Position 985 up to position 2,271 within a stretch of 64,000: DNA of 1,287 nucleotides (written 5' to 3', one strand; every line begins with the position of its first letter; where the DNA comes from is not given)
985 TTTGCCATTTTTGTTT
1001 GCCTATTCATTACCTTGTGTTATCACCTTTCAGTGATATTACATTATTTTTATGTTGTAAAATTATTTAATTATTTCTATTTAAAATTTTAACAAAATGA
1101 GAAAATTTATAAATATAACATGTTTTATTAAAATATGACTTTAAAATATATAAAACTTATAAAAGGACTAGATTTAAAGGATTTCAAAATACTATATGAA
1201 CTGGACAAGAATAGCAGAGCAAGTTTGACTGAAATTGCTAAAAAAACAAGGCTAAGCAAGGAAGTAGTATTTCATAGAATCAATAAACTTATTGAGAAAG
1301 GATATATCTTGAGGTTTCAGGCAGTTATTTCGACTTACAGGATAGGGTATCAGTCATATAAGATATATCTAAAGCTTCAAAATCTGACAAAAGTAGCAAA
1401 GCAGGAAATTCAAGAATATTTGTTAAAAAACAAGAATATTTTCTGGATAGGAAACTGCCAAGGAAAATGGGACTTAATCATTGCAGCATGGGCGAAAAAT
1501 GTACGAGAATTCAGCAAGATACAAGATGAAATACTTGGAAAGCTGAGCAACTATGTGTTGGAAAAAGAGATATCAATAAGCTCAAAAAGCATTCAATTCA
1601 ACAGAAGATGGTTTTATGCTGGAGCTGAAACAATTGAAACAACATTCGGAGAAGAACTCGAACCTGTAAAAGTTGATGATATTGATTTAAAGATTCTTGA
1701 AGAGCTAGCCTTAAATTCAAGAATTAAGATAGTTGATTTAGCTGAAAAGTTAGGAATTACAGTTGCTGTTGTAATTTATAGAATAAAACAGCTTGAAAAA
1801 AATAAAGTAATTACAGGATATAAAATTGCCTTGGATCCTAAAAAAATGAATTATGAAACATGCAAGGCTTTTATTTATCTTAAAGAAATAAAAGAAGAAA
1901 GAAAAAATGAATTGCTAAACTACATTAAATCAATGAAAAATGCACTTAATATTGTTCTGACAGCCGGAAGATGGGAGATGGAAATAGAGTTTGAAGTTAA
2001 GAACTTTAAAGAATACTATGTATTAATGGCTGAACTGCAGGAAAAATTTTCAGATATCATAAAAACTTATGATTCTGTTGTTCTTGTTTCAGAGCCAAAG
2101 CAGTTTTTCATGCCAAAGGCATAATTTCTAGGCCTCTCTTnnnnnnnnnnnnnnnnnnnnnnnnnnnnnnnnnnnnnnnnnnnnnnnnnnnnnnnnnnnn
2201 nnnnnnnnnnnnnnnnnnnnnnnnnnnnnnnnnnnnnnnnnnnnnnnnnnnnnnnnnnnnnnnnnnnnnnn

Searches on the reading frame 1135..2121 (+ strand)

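Call 93: search_protein_families(library=pfam, proteins=[window:1135-2121:+], max_evalue=0.001)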
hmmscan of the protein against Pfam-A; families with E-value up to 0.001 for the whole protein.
window:1135-2121:+ (329 aa): 10 families
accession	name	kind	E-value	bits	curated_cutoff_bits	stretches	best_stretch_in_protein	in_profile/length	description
PF13412.12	HTH_24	-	1.1e-26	92.5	21.9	2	181-227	2-48/48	Winged helix-turn-helix DNA-binding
PF13404.12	HTH_AsnC-type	-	4.7e-20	71.6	27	2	181-221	2-42/42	AsnC-type helix-turn-helix domain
PF01047.28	MarR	-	1.1e-11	44.8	24.6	1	15-62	4-51/59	MarR family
PF12802.13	MarR_2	-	1.9e-09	38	27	1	11-58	2-50/61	MarR family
PF22451.2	NirdL-like_HTH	-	9.7e-08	31.9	27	0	201-226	21-46/47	Siroheme decarboxylase NirDL-like HTH domain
PF08279.18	HTH_11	-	1.3e-07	31.8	25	0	185-230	3-45/55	HTH domain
PF01022.26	HTH_5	-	1.8e-05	24.9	22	0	18-58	6-45/47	Bacterial regulatory protein, arsR family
PF04182.18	B-block_TFIIIC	-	2.4e-05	24.8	22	0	33-69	23-54/73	B-block binding subunit of TFIIIC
PF01037.27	AsnC_trans_reg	-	4.8e-05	23.6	25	0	90-139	12-61/73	Lrp/AsnC ligand binding domain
PF13601.12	HTH_34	-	0.00041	20.9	27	0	184-227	2-45/80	Winged helix DNA-binding domain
